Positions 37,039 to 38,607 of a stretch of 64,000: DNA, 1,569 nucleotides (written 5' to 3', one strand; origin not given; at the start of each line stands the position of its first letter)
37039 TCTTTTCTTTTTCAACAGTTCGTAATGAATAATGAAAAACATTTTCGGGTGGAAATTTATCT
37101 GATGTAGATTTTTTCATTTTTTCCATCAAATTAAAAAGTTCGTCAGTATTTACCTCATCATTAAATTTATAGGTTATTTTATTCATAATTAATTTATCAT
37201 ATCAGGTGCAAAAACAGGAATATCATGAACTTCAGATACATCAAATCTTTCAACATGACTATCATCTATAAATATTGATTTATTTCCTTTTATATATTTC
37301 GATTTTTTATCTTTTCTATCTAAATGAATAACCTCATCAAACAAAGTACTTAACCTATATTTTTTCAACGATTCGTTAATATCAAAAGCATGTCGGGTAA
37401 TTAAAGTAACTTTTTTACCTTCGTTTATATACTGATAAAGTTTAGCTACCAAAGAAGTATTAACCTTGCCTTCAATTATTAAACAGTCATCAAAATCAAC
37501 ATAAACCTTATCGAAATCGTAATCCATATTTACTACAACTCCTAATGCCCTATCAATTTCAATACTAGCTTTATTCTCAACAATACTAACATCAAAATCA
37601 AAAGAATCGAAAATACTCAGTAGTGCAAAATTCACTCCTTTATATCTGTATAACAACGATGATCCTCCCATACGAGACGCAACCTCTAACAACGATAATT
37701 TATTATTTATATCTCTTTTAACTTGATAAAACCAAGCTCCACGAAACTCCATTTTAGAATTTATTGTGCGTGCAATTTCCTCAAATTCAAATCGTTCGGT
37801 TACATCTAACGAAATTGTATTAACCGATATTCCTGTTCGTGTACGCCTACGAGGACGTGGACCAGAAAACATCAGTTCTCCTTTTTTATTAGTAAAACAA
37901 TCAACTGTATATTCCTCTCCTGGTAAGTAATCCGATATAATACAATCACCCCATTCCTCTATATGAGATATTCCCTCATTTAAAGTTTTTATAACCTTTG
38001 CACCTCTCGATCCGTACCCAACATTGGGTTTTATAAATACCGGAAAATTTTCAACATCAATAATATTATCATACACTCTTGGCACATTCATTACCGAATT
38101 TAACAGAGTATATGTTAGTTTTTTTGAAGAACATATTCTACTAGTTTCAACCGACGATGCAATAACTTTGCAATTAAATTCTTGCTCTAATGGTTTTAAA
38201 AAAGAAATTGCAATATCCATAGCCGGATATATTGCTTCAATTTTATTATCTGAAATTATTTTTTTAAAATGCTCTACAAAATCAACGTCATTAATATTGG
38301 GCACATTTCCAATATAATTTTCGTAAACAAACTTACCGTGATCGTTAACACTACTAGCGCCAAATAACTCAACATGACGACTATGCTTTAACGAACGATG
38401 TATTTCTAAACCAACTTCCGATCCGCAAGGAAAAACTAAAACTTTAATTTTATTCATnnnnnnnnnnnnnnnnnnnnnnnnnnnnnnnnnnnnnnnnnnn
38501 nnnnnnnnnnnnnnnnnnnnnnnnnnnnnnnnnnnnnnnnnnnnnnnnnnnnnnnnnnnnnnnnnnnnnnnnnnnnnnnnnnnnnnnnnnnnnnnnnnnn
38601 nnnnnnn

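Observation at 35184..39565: Translationally coupled 5-gene cassette (DegT aminotransferase / ATP-grasp-HAD fusion / GNAT / class-V aminotransferase / small cytidylyltransferase): candidate pathway for an uncharacterised non-sugar substituent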

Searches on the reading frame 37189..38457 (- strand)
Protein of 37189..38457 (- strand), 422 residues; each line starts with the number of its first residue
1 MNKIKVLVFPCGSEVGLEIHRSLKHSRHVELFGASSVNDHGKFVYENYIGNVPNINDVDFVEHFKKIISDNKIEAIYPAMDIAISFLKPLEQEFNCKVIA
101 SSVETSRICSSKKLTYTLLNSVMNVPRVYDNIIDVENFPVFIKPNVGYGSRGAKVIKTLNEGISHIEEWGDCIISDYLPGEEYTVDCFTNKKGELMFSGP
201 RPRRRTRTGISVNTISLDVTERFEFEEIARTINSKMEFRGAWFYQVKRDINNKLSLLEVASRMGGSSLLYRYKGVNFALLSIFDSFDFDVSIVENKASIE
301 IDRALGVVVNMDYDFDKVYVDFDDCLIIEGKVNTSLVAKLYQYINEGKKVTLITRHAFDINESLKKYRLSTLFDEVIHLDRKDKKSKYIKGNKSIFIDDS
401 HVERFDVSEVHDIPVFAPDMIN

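Call 3: search_protein_families(library=pfam, proteins=[window:37189-38457:-], max_evalue=0.01)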
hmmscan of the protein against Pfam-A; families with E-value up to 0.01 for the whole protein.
window:37189-38457:- (422 aa): 4 families
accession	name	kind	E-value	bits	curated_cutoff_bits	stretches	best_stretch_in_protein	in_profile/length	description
PF15632.11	ATPgrasp_Ter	-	3.5e-13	49.9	29.1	1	171-287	4-110/131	ATP-grasp in the biosynthetic pathway with Ter operon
PF02655.19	ATP-grasp_3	-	1.8e-09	38.3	23.2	1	109-242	1-137/160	ATP-grasp domain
PF13535.11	ATP-grasp_4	-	5.3e-07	29.8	27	1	137-266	2-156/160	ATP-grasp domain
PF21360.3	PylC-like_N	-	0.001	19.6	27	1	51-96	45-93/96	PylC-like, N-terminal domain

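Call 4: search_protein_families(library=ncbifam, proteins=[window:37189-38457:-], max_evalue=0.01)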
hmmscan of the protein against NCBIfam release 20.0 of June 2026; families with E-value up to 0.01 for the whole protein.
window:37189-38457:- (422 aa): 9 families
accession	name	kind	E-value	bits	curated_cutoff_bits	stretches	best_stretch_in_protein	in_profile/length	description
NF009402.0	PRK12767.1-1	equivalog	7.4e-27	94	218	1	3-276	2-289/329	carbamoyl phosphate synthase-like protein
NF009405.0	PRK12767.1-4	equivalog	1.4e-25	89.9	390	1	51-278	49-281/320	carbamoyl phosphate synthase-like protein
NF009406.0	PRK12767.1-5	equivalog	1.2e-18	67.3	271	1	47-279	48-287/327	carbamoyl phosphate synthase-like protein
NF009403.0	PRK12767.1-2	equivalog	1.1e-12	47.8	286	1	6-212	3-218/342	carbamoyl phosphate synthase-like protein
TIGR03909.1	pyrrolys_PylC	equivalog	5.7e-11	41.7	248.3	1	55-281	43-271/374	3-methylornithine--L-lysine ligase PylC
NF053643.1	Ddl_archaea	equivalog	7.1e-09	35.1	500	1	78-267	74-276/367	putative pseudomurein biosynthesis ATP-grasp protein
NF009404.0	PRK12767.1-3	equivalog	3.9e-07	29.3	316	1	52-284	49-307/344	carbamoyl phosphate synthase-like protein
NF002563.0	PRK02186.1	subfamily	4.3e-06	25.3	625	1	115-193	112-203/890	argininosuccinate lyase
NF011169.0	PRK14571.1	equivalog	4.4e-05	23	404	1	98-193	82-185/300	D-alanyl-alanine synthetase A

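Call 8: search_solved_structures(query=window:37189-38457:-, max_evalue=0.1)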
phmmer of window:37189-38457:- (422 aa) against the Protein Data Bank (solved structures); distinct sequences matched with E-value up to 0.1: 2.
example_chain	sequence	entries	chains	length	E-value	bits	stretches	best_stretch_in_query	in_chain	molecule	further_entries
2pn1_A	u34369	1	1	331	5.7e-06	28.8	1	48-277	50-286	Carbamoylphosphate synthase large subunit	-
3r23_A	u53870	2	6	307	0.00017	24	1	133-192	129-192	D-alanine--D-alanine ligase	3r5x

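Call 12: find_homologous_proteins(query=window:37189-38457:-, max_evalue=0.00001)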
Query window:37189-38457:- (422 aa): 3855 proteins with E <= 0.00001 among 8000 candidates; the best 120 are listed.
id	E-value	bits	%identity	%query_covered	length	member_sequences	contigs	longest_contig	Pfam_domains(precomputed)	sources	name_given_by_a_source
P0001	5.6e-207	706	72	100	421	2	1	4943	PF13535.12,PF15632.12,PF02655.20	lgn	-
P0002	9.1e-206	702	73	100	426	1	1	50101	PF13535.12,PF15632.12,PF02655.20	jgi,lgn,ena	-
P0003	3.0e-203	693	71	100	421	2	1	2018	PF13535.12,PF15632.12,PF02655.20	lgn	-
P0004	1.2e-201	688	70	100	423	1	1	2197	PF13535.12,PF15632.12,PF02655.20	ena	-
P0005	3.5e-195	667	67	100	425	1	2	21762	PF13535.12,PF15632.12,PF02655.20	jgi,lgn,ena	-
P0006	5.0e-182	624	64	100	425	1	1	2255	PF13535.12,PF15632.12,PF02655.20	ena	-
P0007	7.2e-175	600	63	100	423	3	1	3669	PF13535.12,PF15632.12,PF02655.20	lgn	-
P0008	6.7e-161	554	57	100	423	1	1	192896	PF13535.12,PF15632.12,PF02655.20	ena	-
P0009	2.5e-160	552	59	100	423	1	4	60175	PF13535.12,PF15632.12,PF02655.20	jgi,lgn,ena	jgi:hypothetical protein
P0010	1.2e-159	550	59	100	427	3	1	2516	PF13535.12,PF15632.12,PF02655.20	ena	-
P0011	3.4e-159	548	58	100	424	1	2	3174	PF13535.12,PF15632.12,PF02655.20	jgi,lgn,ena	-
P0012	1.8e-157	543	58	100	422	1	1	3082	PF13535.12,PF15632.12,PF02655.20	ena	-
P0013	2.1e-156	539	58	100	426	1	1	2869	PF13535.12,PF15632.12,PF02655.20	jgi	jgi:hypothetical protein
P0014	4.0e-152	525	57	100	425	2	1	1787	PF15632.12,PF02655.20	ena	-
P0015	9.1e-152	524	56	100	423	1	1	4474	PF13535.12,PF15632.12,PF02655.20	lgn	-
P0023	1.8e-147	510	55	99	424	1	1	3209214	PF13535.12,PF15632.12,PF02655.20,PF07478.19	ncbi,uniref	ncbi:ATP-grasp domain-containing protein [Robiginitalea sp. IMCC43444]|uniref:ATP-grasp domain-conta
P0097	6.2e-140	485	51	100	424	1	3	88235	PF13535.12,PF15632.12,PF02655.20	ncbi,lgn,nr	ncbi:MAG: ATP-grasp domain-containing protein [Proteobacteria bacterium]|nr:ATP-grasp domain-contain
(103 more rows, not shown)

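Call 13: find_encoding_contigs(protein=P0023, flank=10000, max_places=2)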
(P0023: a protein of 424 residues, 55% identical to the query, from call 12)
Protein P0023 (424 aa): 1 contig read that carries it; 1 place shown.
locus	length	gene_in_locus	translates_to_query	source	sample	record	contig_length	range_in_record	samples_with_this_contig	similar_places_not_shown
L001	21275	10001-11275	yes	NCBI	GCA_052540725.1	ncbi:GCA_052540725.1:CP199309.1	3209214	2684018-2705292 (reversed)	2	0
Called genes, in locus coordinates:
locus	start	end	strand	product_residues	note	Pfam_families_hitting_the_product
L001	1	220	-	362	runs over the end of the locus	PF01041:DegT_DnrJ_EryC1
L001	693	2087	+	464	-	PF03721:UDPG_MGDP_dh_N, PF00984:UDPG_MGDP_dh, PF03720:UDPG_MGDP_dh_C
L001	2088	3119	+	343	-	PF01073:3Beta_HSD, PF01370:Epimerase, PF02719:Polysacc_synt_2, PF04321:RmlD_sub_bind, PF07993:NAD_binding_4 (weak), PF16363:GDP_Man_Dehyd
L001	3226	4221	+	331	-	PF05368:NmrA, PF01073:3Beta_HSD, PF01370:Epimerase, PF02719:Polysacc_synt_2, PF04321:RmlD_sub_bind, PF07993:NAD_binding_4 (weak), PF13460:NAD_binding_10, PF16363:GDP_Man_Dehyd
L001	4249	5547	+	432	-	PF03721:UDPG_MGDP_dh_N, PF00984:UDPG_MGDP_dh, PF03720:UDPG_MGDP_dh_C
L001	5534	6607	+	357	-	PF00106:adh_short (faint), PF01073:3Beta_HSD, PF01370:Epimerase, PF02719:Polysacc_synt_2, PF04321:RmlD_sub_bind, PF07993:NAD_binding_4, PF16363:GDP_Man_Dehyd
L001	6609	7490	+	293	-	PF00483:NTP_transferase, PF12804:NTP_transf_3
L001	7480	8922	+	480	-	PF01943:Polysacc_synt, PF13440:Polysacc_synt_3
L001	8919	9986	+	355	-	PF01041:DegT_DnrJ_EryC1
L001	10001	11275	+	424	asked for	PF07478:Dala_Dala_lig_C (faint), PF02655:ATP-grasp_3, PF13535:ATP-grasp_4 (weak), PF15632:ATPgrasp_Ter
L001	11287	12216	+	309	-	PF00535:Glycos_transf_2, PF13641:Glyco_tranf_2_3 (weak)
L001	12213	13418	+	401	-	PF13439:Glyco_transf_4 (faint), PF00534:Glycos_transf_1, PF13692:Glyco_trans_1_4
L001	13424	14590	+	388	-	PF00534:Glycos_transf_1, PF13692:Glyco_trans_1_4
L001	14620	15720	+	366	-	PF13439:Glyco_transf_4 (weak), PF20706:GT4-conflict, PF00534:Glycos_transf_1, PF13692:Glyco_trans_1_4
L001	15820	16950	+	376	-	PF13439:Glyco_transf_4, PF20706:GT4-conflict (weak), PF00534:Glycos_transf_1, PF13692:Glyco_trans_1_4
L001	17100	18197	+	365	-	PF14897:EpsG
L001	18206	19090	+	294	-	PF00535:Glycos_transf_2, PF10111:Glyco_tranf_2_2 (faint)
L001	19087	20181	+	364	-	PF13439:Glyco_transf_4, PF00534:Glycos_transf_1, PF13692:Glyco_trans_1_4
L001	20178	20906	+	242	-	PF10096:DUF2334, PF09960:DUF2194 (weak)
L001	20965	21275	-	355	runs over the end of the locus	-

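Call 14: find_encoding_contigs(protein=P0097, flank=10000, max_places=2)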
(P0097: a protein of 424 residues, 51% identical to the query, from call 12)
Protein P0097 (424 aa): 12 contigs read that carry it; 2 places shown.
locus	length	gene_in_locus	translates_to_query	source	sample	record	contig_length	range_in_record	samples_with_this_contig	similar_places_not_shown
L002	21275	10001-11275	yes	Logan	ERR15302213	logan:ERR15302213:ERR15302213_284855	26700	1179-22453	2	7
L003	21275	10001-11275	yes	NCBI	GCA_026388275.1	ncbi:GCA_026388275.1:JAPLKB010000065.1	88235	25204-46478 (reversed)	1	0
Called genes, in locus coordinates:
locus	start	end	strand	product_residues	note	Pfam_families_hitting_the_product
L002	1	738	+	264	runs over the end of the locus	PF02195:ParB_N, PF17762:HTH_ParB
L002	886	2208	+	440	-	PF03446:NAD_binding_2, PF03721:UDPG_MGDP_dh_N, PF00984:UDPG_MGDP_dh, PF03720:UDPG_MGDP_dh_C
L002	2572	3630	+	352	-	PF01073:3Beta_HSD, PF01370:Epimerase, PF02719:Polysacc_synt_2, PF04321:RmlD_sub_bind, PF16363:GDP_Man_Dehyd, PF07993:NAD_binding_4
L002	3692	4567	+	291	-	PF00483:NTP_transferase, PF12804:NTP_transf_3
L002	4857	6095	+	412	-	PF02350:Epimerase_2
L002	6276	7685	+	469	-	PF03559:Hexose_dehydrat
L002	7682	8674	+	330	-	PF01408:GFO_IDH_MocA, PF22725:GFO_IDH_MocA_C3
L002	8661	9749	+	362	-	PF00266:Aminotran_5 (weak), PF01041:DegT_DnrJ_EryC1, PF00155:Aminotran_1_2 (weak)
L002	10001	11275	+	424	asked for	PF02655:ATP-grasp_3, PF13535:ATP-grasp_4 (faint), PF15632:ATPgrasp_Ter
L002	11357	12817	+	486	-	PF01943:Polysacc_synt, PF13440:Polysacc_synt_3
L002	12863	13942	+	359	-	PF13641:Glyco_tranf_2_3, PF00535:Glycos_transf_2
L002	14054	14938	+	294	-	PF04794:YdjC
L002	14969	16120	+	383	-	PF00534:Glycos_transf_1, PF13692:Glyco_trans_1_4, PF13524:Glyco_trans_1_2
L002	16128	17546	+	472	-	PF27533:CapK_C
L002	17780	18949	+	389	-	-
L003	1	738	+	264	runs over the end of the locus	PF02195:ParB_N, PF17762:HTH_ParB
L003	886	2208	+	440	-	PF03446:NAD_binding_2, PF03721:UDPG_MGDP_dh_N, PF00984:UDPG_MGDP_dh, PF03720:UDPG_MGDP_dh_C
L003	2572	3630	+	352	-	PF01073:3Beta_HSD, PF01370:Epimerase, PF02719:Polysacc_synt_2, PF04321:RmlD_sub_bind, PF16363:GDP_Man_Dehyd, PF07993:NAD_binding_4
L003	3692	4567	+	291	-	PF00483:NTP_transferase, PF12804:NTP_transf_3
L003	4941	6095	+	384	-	PF02350:Epimerase_2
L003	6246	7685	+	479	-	PF03559:Hexose_dehydrat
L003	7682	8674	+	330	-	PF01408:GFO_IDH_MocA, PF22725:GFO_IDH_MocA_C3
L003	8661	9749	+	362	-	PF00266:Aminotran_5 (weak), PF01041:DegT_DnrJ_EryC1, PF00155:Aminotran_1_2 (weak)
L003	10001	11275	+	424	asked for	PF02655:ATP-grasp_3, PF13535:ATP-grasp_4 (faint), PF15632:ATPgrasp_Ter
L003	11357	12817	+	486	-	PF01943:Polysacc_synt, PF13440:Polysacc_synt_3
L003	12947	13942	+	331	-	PF00535:Glycos_transf_2, PF13641:Glyco_tranf_2_3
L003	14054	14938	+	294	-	PF04794:YdjC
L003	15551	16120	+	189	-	PF00534:Glycos_transf_1, PF13692:Glyco_trans_1_4, PF13524:Glyco_trans_1_2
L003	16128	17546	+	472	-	PF27533:CapK_C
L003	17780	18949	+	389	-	-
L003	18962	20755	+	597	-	PF00733:Asn_synthase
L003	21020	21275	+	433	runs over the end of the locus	PF13439:Glyco_transf_4 (weak), PF13579:Glyco_trans_4_4, PF00534:Glycos_transf_1, PF13692:Glyco_trans_1_4, PF13524:Glyco_trans_1_2 (weak)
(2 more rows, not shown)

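Call 38: find_related_loci(query=A2, collection=metagenome_contigs, flank=8000)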
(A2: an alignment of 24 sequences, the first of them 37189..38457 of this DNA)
Query A2 (422 aa) in metagenome_contigs; peptide patterns used: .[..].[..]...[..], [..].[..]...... (x = any residue, [..] = any of these).
599 stretches matched a pattern (row limit reached: there are more); 550 encode a relative of the query (tblastn E <= 1e-3); the best 80 are kept; 80 distinct loci.
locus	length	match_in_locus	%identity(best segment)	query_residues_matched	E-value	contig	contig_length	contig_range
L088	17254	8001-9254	54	3-421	5e-153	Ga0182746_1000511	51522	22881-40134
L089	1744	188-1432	53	6-421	3e-159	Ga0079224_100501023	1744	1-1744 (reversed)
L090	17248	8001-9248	53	4-421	3e-146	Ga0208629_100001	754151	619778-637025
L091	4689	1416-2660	52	6-421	2e-148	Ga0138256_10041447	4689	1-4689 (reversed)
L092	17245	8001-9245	51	6-421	9e-146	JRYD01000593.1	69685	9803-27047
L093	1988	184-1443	51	1-420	7e-156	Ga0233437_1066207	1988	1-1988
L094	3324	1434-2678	53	6-421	2e-150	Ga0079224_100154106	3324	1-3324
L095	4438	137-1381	52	6-421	5e-147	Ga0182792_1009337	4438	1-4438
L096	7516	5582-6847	52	1-421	2e-144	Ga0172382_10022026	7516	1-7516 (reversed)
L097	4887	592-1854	52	1-421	6e-146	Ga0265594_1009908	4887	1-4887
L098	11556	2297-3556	53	3-422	9e-143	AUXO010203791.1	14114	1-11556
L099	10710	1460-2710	51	3-421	2e-141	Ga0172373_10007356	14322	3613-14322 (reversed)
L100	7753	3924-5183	52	3-422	2e-140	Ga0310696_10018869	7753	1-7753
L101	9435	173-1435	50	1-422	1e-139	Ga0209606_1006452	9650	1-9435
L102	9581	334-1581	52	7-422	3e-139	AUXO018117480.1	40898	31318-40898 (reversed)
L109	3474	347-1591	51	6-422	2e-142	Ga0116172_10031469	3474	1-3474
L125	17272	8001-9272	49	3-421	2e-134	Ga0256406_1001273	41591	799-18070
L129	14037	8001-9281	50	3-421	7e-134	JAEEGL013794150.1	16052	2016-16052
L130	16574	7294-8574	50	3-421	7e-134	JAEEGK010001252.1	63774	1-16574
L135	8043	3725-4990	49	1-421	3e-132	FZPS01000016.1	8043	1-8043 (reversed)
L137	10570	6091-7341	50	3-421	5e-132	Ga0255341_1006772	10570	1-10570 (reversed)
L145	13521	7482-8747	49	3-421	2e-131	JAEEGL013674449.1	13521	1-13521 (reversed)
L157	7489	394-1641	49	6-422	5e-129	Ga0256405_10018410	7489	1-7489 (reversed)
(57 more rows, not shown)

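Call 40: search_protein_families(library=pfam, proteins=[L137:8141-8926:+, L088:9318-10379:+, L109:1650-2183:+, L125:16054-17178:-, L098:7714-8838:+, L145:2000-3277:+, L129:3316-5409:+, L157:2420-3436:+, L096:3475-4473:+, L135:83-937:+], max_evalue=0.001)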
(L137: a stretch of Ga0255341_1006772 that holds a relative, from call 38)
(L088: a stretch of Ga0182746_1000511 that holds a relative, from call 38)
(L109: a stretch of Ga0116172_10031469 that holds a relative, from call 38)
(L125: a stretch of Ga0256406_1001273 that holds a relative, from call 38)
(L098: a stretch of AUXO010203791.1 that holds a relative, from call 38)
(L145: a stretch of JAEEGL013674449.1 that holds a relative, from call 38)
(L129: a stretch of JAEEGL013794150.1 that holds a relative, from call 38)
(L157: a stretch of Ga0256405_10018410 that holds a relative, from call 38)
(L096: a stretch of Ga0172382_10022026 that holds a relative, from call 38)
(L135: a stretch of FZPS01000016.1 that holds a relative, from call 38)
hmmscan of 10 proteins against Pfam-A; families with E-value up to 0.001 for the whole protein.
L137:8141-8926:+ (262 aa): 1 family
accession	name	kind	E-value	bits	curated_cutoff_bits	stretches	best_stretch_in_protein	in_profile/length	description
PF04991.19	LicD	-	1.2e-28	101.2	22.6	1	33-240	2-227/227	LicD family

L088:9318-10379:+ (354 aa): 1 family
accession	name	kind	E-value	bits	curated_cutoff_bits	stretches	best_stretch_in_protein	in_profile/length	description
PF04230.19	PS_pyruv_trans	-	5.3e-30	105.7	25.3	1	12-284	1-279/280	Polysaccharide pyruvyl transferase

L109:1650-2183:+ (178 aa): 5 families
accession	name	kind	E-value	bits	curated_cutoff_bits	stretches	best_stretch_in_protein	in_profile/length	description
PF13489.12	Methyltransf_23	-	1.7e-09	38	27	1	36-126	47-120/164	Methyltransferase domain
PF08241.18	Methyltransf_11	-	1.9e-09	38.4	21.2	1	32-121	18-94/95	Methyltransferase domain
PF08242.18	Methyltransf_12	-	4.4e-07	31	30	1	51-120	46-98/98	Methyltransferase domain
PF13847.12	Methyltransf_31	-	1.5e-05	25.2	27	1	81-125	69-112/145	Methyltransferase domain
PF13649.12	Methyltransf_25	-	7.5e-05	23.8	27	1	28-118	16-97/97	Methyltransferase domain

L125:16054-17178:- (375 aa): 2 families
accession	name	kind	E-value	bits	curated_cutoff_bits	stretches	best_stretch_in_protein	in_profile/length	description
PF02775.26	TPP_enzyme_C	-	8.2e-18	65.1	21.9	1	214-345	9-151/151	Thiamine pyrophosphate enzyme, C-terminal TPP binding domain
PF02776.23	TPP_enzyme_N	-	5.2e-16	58.9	26.8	1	6-117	6-111/119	Thiamine pyrophosphate enzyme, N-terminal TPP binding domain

L098:7714-8838:+ (375 aa): 3 families
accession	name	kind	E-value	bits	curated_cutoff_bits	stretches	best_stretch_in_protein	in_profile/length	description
PF00465.25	Fe-ADH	-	1.6e-35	122.6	31.3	1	9-166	11-168/168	Iron-containing alcohol dehydrogenase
PF25137.1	ADH_Fe_C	-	1.1e-22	81.2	27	1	180-373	4-193/194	Fe-containing alcohol dehydrogenase family, C-terminal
PF13685.12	Fe-ADH_2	-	1.2e-08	35.5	28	1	11-93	9-93/149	Iron-containing alcohol dehydrogenase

L145:2000-3277:+ (426 aa): 4 families
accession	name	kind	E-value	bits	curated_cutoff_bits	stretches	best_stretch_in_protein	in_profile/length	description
PF00005.33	ABC_tran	-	2.4e-21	77.2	25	1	63-194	1-135/137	ABC transporter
PF14524.12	Wzt_C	-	7e-06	26.5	30.4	1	280-394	8-128/143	Wzt C-terminal domain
PF13304.12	AAA_21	-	0.00011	22.9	27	1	76-101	2-33/304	AAA domain, putative AbiEii toxin, Type IV TA system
PF13476.12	AAA_23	-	0.00064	20.8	27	0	65-97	14-43/201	AAA domain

L129:3316-5409:+ (698 aa): 6 families
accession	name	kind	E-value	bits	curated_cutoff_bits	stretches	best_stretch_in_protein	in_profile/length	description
PF13807.11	GNVR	-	3.5e-25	88.2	27.7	1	363-443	1-81/82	G-rich domain on putative tyrosine kinase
PF13614.12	AAA_31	-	5.9e-15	56.1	27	1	518-669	9-162/177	AAA domain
PF02706.20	Wzz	-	2.7e-14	53.7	25.5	1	8-99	1-90/91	Chain length determinant protein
PF01656.29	CbiA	-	3.8e-07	30.6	25.4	1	521-686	9-86/125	CobQ/CobB/MinD/ParA nucleotide binding domain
PF10609.15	ParA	-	9.2e-07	29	27.1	1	520-630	13-122/246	NUBPL iron-transfer P-loop NTPase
PF23607.1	WZC_N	-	0.00088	20.1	27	0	92-200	10-109/110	Tyrosine-protein kinase Wzc, N-terminal domain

L157:2420-3436:+ (339 aa): 7 families
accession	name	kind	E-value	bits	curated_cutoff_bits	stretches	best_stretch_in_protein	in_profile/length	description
PF01370.27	Epimerase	-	4e-38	131.6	20.9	1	23-267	1-240/240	NAD dependent epimerase/dehydratase family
PF16363.11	GDP_Man_Dehyd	-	9.3e-22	78.3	27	1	24-334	1-330/332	GDP-mannose 4,6 dehydratase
PF01073.25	3Beta_HSD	-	1.6e-12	47.5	22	1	24-241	1-215/280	3-beta hydroxysteroid dehydrogenase/isomerase family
PF07993.18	NAD_binding_4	-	9.1e-07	28.7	20.1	1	91-226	88-233/258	Male sterility protein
PF04321.23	RmlD_sub_bind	-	1.1e-06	28.3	27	1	22-315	2-260/287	RmlD substrate binding domain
PF02719.21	Polysacc_synt_2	-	2.2e-06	27.5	20.2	0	168-291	133-252/293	Polysaccharide biosynthesis protein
PF05368.20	NmrA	-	0.00021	21.4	27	0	21-84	3-58/298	NmrA-like family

L096:3475-4473:+ (333 aa): 3 families
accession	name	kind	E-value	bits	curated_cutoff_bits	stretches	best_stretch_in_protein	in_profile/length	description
PF22725.1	GFO_IDH_MocA_C3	-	3.3e-22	79.2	27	1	146-260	3-123/124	GFO/IDH/MocA C-terminal domain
PF01408.29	GFO_IDH_MocA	-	1.3e-16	61.8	24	1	47-136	31-120/120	Oxidoreductase family, NAD-binding Rossmann fold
PF02894.22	GFO_IDH_MocA_C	-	5.5e-05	23.5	22.9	1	150-261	3-128/218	Oxidoreductase family, C-terminal alpha/beta domain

L135:83-937:+ (285 aa): 0 families

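Call 48: search_protein_families(library=pfam, proteins=[L130:15180-16550:-], max_evalue=0.0001)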
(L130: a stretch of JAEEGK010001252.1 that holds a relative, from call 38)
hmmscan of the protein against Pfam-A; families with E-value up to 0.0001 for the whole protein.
L130:15180-16550:- (457 aa): 2 families
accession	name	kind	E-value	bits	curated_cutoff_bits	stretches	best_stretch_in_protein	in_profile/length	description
PF13714.12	PEP_mutase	-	4.5e-52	177.5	31.5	1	170-428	1-240/240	Phosphoenolpyruvate phosphomutase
PF01467.32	CTP_transf_like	-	2.8e-11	44.2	21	1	33-151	7-129/133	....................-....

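Call 57: search_protein_families(library=ncbifam, proteins=[L130:15180-16550:-], max_evalue=0.00001)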
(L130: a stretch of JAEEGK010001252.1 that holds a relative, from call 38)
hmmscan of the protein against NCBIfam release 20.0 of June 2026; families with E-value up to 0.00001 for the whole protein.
L130:15180-16550:- (457 aa): 7 families
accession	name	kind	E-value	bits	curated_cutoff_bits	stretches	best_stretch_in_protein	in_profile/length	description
TIGR02320.1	PEP_mutase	equivalog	7.9e-122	405.7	319.55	1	170-454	1-283/284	phosphoenolpyruvate mutase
TIGR02321.1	Pphn_pyruv_hyd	equivalog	9.6e-39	133.2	374.4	1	183-428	20-254/290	phosphonopyruvate hydrolase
TIGR02317.1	prpB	equivalog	1.6e-25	89.9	354.4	1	169-430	4-250/285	methylisocitrate lyase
NF008455.0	PRK11320.1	equivalog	7.3e-24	84.5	353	1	219-431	52-254/295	methylisocitrate lyase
TIGR01518.1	g3p_cytidyltrns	equivalog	6.2e-16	58.6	165.4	1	33-156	8-125/125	glycerol-3-phosphate cytidylyltransferase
TIGR02319.1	CPEP_Pphonmut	equivalog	1.9e-13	50.3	420.05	1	215-410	45-234/294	carboxyvinyl-carboxyphosphonate phosphorylmutase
TIGR02199.1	rfaE_dom_II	equivalog_domain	2e-10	40.7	181.5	1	24-155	12-141/144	D-glycero-beta-D-manno-heptose 1-phosphate adenylyltransferase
